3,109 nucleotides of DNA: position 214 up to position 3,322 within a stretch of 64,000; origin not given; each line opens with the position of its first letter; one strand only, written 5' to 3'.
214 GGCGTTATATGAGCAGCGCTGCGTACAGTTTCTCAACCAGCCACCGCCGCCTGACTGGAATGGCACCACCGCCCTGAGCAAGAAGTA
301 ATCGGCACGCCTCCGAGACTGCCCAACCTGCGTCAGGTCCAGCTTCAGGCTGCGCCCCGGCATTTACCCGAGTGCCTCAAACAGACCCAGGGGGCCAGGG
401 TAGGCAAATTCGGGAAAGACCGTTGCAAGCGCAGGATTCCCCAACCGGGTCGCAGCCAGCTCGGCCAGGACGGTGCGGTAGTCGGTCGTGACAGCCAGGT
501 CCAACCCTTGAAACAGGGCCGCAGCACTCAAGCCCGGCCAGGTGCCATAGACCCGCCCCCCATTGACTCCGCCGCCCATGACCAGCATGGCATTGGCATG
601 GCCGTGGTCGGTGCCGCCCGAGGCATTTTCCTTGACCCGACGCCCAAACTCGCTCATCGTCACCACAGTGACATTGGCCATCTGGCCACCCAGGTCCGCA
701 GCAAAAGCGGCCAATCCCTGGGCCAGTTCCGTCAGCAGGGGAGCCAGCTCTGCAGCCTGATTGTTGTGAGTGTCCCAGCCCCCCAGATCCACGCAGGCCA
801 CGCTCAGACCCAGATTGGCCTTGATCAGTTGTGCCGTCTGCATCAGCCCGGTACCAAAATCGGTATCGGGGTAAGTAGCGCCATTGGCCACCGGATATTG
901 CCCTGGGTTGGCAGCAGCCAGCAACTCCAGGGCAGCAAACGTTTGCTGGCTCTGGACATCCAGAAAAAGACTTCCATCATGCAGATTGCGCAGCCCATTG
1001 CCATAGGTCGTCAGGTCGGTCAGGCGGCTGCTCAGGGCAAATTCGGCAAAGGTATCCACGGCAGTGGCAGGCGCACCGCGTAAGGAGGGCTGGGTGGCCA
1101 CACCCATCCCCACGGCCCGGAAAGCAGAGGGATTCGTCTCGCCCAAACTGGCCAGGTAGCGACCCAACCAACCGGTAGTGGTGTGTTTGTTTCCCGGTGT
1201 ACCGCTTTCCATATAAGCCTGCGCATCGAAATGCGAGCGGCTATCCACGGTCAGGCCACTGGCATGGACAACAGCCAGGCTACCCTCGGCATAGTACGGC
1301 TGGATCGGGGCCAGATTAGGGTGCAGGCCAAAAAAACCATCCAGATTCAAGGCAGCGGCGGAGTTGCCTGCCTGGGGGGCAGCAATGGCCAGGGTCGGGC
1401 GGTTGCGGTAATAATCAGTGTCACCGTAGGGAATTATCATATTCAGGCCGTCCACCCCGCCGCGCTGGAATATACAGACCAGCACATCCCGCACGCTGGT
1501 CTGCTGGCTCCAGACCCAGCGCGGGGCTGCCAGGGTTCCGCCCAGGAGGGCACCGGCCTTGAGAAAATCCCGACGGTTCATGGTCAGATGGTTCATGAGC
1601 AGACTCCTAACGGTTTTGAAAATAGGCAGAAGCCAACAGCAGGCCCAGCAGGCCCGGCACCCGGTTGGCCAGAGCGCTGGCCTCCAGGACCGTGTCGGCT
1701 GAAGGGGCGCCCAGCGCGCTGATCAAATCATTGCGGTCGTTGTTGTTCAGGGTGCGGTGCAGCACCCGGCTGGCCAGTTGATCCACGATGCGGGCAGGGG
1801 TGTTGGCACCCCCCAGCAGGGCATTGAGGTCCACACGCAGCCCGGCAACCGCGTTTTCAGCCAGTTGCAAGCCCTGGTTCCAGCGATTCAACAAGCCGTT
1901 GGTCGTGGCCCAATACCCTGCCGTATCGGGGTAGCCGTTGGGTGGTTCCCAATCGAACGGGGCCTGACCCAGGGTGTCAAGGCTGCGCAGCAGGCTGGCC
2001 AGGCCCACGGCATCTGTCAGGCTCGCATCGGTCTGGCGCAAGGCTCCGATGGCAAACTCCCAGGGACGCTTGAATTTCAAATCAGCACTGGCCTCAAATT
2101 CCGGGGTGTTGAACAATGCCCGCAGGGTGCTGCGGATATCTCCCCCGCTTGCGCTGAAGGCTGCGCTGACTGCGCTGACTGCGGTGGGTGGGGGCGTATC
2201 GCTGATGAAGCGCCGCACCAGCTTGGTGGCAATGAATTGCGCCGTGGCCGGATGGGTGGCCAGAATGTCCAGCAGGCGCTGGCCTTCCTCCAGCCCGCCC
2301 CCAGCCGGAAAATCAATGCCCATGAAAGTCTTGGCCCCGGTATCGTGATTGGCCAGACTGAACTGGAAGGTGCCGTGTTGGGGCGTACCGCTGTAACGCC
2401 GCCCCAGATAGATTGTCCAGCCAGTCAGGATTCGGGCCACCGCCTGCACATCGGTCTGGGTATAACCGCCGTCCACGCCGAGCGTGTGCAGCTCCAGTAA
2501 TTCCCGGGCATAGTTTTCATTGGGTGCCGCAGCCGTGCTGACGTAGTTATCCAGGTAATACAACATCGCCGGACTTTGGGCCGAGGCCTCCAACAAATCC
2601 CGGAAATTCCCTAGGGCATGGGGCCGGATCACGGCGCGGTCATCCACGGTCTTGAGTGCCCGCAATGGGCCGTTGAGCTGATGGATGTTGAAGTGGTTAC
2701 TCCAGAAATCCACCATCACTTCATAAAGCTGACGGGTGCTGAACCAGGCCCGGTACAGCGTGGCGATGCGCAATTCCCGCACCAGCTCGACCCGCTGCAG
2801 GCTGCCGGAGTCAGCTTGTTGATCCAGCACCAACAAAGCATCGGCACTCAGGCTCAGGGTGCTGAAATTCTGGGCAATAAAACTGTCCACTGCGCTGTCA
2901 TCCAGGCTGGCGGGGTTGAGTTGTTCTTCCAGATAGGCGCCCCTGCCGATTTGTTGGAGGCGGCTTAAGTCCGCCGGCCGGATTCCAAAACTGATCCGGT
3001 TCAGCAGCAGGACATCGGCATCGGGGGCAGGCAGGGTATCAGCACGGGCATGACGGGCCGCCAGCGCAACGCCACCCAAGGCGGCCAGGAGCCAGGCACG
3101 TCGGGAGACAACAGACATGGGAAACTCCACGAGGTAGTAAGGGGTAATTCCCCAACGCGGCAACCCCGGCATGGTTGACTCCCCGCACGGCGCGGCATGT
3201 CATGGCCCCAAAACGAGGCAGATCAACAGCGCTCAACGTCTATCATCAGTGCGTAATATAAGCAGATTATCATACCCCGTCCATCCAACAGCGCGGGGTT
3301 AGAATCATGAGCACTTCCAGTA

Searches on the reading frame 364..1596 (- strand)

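Call 47: search_protein_families(library=pfam, proteins=[window:364-1596:-], max_evalue=0.0001)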
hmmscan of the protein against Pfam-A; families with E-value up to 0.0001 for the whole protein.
window:364-1596:- (410 aa): 1 family
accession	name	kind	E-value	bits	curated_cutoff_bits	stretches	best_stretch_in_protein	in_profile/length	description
PF07394.17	DUF1501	-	2.1e-36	126.4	27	1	39-380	4-372/390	Protein of unknown function (DUF1501)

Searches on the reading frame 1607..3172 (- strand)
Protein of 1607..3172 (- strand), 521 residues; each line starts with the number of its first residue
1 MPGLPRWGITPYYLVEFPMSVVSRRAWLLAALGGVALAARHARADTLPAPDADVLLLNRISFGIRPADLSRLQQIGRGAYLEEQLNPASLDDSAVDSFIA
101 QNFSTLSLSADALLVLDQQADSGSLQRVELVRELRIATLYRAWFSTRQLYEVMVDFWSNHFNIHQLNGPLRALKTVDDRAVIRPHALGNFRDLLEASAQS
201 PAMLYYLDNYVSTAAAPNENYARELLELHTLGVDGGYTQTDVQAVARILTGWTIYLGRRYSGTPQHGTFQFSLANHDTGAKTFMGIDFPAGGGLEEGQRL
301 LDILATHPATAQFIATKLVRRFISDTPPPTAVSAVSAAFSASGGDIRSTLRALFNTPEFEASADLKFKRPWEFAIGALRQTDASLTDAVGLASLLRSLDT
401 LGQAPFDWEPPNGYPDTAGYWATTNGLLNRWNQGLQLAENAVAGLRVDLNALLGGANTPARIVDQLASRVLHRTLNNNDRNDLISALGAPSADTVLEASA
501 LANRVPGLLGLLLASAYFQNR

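Call 47: search_protein_families(library=pfam, proteins=[window:1607-3172:-], max_evalue=0.0001)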
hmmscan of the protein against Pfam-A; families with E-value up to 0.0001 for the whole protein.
window:1607-3172:- (521 aa): 1 family
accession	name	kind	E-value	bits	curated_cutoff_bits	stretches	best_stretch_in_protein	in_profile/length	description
PF08811.16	DUF1800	-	6.3e-132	441.1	26.1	1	56-519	2-418/419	Protein of unknown function (DUF1800)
